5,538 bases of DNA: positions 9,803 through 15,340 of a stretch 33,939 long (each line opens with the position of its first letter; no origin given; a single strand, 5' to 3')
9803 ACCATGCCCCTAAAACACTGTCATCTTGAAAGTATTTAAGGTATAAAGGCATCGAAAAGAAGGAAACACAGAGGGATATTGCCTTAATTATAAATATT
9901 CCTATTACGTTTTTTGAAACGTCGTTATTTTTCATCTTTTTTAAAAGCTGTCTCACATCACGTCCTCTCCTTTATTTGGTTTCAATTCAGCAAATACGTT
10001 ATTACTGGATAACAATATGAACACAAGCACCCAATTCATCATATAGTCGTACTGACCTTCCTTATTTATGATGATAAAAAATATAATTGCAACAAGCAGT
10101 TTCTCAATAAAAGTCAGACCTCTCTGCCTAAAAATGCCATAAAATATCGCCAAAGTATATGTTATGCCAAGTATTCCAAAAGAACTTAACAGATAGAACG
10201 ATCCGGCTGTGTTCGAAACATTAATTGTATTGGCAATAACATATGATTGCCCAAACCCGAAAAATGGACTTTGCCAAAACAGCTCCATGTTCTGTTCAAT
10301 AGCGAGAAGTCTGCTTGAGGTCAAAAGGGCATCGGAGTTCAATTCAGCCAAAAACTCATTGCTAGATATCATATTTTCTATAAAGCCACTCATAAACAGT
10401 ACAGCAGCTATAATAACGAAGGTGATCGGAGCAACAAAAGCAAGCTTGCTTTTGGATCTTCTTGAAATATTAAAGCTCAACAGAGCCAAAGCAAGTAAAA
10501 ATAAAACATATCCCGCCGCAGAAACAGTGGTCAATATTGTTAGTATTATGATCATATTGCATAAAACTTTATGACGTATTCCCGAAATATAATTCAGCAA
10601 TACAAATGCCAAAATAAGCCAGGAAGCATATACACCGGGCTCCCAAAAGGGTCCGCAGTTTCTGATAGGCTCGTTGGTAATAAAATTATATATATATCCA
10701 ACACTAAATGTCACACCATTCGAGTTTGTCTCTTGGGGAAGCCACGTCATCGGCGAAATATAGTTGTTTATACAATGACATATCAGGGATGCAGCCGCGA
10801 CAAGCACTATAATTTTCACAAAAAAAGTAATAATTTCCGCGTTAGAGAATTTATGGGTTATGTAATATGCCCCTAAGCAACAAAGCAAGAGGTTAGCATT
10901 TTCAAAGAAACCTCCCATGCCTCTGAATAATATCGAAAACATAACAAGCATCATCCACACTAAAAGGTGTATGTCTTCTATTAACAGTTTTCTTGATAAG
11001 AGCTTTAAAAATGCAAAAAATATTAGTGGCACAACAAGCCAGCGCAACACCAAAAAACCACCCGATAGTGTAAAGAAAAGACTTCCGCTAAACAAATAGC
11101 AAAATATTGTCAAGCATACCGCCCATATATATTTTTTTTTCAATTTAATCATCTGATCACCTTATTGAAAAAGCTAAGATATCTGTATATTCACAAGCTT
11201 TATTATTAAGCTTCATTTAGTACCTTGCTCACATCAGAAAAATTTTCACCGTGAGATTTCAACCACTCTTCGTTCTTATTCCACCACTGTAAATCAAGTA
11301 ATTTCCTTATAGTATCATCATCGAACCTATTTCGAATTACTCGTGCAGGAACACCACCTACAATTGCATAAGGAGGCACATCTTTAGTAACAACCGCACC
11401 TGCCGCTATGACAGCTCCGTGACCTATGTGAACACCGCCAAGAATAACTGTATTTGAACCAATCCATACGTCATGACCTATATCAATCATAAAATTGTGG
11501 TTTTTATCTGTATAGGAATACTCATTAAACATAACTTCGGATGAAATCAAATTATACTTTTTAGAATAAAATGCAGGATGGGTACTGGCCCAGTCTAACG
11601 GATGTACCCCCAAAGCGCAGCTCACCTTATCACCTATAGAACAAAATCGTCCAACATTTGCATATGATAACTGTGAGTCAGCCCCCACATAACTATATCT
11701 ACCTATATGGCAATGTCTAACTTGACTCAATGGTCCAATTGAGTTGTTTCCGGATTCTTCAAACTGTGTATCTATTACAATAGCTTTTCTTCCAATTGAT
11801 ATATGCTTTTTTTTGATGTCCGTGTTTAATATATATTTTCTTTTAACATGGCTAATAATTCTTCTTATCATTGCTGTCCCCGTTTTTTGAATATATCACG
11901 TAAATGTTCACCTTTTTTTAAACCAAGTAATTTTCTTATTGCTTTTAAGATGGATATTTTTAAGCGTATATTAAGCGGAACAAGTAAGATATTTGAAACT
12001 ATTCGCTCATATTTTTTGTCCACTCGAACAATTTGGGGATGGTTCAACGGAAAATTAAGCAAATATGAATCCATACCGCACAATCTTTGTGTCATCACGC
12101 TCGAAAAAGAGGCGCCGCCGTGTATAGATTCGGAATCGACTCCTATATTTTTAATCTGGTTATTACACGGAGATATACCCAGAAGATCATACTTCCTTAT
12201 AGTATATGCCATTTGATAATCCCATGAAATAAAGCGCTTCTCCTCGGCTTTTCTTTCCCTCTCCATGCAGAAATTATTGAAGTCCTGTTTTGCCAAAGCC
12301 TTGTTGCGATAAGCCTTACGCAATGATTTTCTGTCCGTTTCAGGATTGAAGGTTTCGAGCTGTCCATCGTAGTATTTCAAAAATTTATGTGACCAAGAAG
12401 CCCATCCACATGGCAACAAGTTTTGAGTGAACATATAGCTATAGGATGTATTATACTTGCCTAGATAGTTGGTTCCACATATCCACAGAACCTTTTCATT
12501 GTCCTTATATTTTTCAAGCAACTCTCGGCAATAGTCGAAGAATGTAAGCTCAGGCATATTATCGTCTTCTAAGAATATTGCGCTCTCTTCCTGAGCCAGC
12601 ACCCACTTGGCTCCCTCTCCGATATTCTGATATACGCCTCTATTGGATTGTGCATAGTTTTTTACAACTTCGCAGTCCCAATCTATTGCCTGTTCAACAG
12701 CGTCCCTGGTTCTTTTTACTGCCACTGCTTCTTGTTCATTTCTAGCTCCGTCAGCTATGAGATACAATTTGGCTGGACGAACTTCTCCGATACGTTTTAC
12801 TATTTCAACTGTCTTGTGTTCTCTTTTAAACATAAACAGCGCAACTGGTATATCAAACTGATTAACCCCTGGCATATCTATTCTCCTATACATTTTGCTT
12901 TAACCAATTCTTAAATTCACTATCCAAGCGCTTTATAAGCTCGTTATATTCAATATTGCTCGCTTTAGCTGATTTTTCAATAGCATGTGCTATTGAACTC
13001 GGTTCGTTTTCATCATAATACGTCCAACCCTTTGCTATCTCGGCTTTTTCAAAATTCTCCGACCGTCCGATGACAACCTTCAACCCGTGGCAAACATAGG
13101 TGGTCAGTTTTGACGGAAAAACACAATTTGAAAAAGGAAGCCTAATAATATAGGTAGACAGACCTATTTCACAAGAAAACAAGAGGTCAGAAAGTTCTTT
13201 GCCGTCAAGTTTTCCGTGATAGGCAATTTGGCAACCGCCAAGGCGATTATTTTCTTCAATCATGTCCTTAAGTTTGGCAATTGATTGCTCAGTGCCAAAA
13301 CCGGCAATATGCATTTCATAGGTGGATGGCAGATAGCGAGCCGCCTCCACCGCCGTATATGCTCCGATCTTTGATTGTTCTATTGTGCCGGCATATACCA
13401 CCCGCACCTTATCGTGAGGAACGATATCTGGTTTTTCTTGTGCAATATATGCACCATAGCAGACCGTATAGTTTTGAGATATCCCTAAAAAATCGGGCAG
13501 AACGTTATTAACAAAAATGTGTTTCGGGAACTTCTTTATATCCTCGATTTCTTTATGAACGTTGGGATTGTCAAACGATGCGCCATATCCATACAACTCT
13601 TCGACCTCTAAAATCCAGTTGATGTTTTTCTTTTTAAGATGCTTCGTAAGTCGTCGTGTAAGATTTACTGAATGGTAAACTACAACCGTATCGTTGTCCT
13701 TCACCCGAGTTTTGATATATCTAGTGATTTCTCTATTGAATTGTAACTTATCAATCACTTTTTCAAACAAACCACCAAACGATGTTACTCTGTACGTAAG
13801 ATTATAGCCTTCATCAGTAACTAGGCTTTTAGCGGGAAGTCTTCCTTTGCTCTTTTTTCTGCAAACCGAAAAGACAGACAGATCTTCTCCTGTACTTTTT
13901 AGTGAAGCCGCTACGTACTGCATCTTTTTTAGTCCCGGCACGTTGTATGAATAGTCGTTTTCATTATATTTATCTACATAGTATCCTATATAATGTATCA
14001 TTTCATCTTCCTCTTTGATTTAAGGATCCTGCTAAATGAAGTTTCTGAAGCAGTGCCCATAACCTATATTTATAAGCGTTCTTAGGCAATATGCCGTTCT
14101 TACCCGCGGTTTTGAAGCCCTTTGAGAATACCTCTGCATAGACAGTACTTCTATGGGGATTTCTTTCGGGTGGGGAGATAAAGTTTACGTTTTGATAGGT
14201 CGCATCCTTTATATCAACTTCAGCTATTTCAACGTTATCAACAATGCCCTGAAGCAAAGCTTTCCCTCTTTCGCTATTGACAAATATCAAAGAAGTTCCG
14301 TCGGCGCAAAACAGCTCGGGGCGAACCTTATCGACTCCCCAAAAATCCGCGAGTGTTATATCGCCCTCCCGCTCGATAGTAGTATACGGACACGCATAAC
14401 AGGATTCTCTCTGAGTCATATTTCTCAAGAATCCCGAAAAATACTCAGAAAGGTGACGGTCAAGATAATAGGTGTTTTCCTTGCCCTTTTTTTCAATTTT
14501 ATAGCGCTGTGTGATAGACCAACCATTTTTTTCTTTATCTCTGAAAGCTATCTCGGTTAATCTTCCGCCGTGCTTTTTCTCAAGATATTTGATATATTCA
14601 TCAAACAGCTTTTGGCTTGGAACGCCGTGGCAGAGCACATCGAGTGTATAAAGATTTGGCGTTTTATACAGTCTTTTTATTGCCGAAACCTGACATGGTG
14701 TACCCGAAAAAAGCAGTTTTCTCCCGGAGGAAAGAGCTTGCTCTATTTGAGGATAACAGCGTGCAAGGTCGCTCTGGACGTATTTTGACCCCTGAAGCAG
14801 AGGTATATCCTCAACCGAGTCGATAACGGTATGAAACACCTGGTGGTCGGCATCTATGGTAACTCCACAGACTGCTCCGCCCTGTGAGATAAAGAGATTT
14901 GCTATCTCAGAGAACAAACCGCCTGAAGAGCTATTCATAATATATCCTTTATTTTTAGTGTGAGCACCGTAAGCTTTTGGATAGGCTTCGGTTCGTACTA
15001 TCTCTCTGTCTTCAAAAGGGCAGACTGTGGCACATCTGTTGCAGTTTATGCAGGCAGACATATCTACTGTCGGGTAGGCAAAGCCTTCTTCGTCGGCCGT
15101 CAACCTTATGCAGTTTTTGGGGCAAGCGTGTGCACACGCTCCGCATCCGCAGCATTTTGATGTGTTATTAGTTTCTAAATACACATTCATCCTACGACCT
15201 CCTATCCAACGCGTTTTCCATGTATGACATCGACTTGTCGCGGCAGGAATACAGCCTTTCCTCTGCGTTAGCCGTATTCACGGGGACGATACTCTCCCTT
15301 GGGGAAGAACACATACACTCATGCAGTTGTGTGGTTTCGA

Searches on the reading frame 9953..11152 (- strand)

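Call 47: search_protein_families(library=pfam, proteins=[window:9953-11152:-], max_evalue=0.001)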
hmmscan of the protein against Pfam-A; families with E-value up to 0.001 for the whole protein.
window:9953-11152:- (399 aa): 1 family
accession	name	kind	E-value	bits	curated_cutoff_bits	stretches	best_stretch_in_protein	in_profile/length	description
PF04932.20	Wzy_C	-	7.5e-08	32.7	31.7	1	200-310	4-108/149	O-Antigen ligase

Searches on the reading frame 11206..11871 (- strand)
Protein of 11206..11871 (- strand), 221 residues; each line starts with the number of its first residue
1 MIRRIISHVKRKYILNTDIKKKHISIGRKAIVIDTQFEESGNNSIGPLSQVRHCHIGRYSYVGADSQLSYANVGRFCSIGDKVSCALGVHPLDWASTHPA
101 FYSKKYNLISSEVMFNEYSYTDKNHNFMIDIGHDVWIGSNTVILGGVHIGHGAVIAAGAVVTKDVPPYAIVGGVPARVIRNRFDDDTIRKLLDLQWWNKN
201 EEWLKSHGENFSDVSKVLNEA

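Call 47: search_protein_families(library=pfam, proteins=[window:11206-11871:-], max_evalue=0.001)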
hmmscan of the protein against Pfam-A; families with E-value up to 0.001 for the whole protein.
window:11206-11871:- (221 aa): 3 families
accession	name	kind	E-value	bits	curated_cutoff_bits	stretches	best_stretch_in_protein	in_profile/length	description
PF00132.30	Hexapep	-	8.6e-14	51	27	1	131-163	4-36/36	Bacterial transferase hexapeptide (six repeats)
PF14602.12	Hexapep_2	-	3.2e-08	33.6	27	1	130-163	3-34/34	Hexapeptide repeat of succinyl-transferase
PF25084.1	LbH_EIF2B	-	1.4e-05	25.5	54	0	52-84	20-52/105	EIF2B subunit epsilon LbH domain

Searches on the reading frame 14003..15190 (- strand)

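Call 47: search_protein_families(library=pfam, proteins=[window:14003-15190:-], max_evalue=0.001)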
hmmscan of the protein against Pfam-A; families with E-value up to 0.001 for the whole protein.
window:14003-15190:- (395 aa): 12 families
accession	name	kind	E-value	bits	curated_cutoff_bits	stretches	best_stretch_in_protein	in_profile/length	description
PF04432.18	FrhB_FdhB_C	-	6.1e-22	78.5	23.3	1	157-328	2-148/150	Coenzyme F420 hydrogenase/dehydrogenase, beta subunit C terminus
PF12838.12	Fer4_7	-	3.8e-09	37.3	27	1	12-59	1-50/52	4Fe-4S dicluster domain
PF00037.32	Fer4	-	4.1e-09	36.3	21.1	2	40-60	1-21/24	4Fe-4S binding domain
PF04422.18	FrhB_FdhB_N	-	1.4e-06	28.8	22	1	74-142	2-73/78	Coenzyme F420 hydrogenase/dehydrogenase, beta subunit N-term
PF12837.12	Fer4_6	-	3.3e-06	27.2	25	1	40-59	2-21/24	4Fe-4S binding domain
PF13187.11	Fer4_9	-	4.8e-06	26.9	27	1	12-58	1-48/52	4Fe-4S dicluster domain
PF14697.11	Fer4_21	-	1.9e-05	25.1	35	1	10-61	5-55/59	4Fe-4S dicluster domain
PF13237.11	Fer4_10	-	6.1e-05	23.3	25.5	1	42-66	4-22/53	4Fe-4S dicluster domain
PF25160.1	LdpA_Fe-S-bd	-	6.8e-05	23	27.6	0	10-30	25-45/49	LdpA Fe-S cluster-binding domain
PF13484.11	Fer4_16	-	0.00034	21.8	30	0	47-60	2-15/66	4Fe-4S double cluster binding domain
PF12797.12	Fer4_2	-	0.0004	20.6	24.5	1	39-59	2-22/22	4Fe-4S binding domain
PF13459.11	Fer4_15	-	0.00079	20.5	22.4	0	41-59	2-22/66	4Fe-4S single cluster domain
